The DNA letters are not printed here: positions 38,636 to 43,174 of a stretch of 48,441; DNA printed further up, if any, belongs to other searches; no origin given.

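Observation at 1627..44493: A perfectly conserved 21-bp palindrome in 22 copies punctuates both transcription arms of the phage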

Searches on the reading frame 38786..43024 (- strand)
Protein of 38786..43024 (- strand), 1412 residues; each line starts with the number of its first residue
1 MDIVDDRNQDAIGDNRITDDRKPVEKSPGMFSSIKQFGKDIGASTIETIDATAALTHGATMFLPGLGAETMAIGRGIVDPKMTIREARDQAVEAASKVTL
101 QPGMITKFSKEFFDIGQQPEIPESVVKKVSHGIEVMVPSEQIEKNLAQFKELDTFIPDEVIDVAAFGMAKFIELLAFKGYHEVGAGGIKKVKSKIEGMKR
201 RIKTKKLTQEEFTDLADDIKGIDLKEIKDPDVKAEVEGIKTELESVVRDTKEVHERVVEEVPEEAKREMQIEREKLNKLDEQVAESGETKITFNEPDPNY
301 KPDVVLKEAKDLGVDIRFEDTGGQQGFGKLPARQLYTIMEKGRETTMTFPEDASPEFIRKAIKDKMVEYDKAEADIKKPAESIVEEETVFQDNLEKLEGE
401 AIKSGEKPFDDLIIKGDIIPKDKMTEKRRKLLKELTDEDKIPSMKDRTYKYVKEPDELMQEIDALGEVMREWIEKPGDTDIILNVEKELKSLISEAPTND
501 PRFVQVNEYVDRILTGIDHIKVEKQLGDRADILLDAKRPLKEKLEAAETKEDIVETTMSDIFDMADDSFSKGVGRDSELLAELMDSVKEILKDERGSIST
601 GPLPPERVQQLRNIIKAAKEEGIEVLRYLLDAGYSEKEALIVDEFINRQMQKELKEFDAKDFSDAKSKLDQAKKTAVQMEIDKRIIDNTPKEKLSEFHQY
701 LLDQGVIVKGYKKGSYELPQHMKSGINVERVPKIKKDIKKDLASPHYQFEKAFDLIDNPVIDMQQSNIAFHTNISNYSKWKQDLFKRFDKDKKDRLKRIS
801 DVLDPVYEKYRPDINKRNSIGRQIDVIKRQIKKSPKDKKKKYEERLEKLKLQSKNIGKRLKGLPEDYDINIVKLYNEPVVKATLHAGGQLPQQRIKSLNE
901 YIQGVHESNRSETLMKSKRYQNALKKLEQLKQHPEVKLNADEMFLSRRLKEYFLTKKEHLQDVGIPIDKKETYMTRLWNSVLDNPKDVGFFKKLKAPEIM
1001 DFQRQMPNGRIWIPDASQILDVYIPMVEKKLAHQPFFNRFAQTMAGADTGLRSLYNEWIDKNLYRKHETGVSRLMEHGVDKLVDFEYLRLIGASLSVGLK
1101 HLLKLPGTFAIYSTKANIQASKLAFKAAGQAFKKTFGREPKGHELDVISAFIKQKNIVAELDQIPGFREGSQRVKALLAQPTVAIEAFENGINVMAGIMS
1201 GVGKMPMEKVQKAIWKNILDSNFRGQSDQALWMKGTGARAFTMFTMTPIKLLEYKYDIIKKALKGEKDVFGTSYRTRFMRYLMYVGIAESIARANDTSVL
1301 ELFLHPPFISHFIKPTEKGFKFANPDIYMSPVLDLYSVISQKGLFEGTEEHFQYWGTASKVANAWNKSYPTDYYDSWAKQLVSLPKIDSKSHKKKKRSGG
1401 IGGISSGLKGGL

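Call 7: search_protein_families(library=phrogs, proteins=[window:38786-43024:-])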
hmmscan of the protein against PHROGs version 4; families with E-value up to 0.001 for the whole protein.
window:38786-43024:- (1412 aa): 0 families

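Call 22: search_protein_families(library=pfam, proteins=[window:38786-43024:-], max_evalue=0.01)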
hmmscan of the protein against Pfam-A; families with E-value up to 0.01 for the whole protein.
window:38786-43024:- (1412 aa): 0 families

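Call 47: search_solved_structures(query=window:38786-43024:-, max_evalue=1)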
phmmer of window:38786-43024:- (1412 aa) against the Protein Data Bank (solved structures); distinct sequences matched with E-value up to 1: 0.

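Call 48: find_homologous_proteins(query=window:38786-43024:-, max_evalue=0.00001)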
Query window:38786-43024:- (1412 aa): 2 proteins with E <= 0.00001 among 8000 candidates.
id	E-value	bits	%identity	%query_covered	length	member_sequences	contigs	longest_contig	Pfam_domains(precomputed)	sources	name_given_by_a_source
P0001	0.0e+0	3136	100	100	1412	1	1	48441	-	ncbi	-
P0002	0.0e+0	1456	51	100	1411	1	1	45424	-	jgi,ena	-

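Call 50: find_encoding_contigs(protein=P0003, flank=1000, max_places=3)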
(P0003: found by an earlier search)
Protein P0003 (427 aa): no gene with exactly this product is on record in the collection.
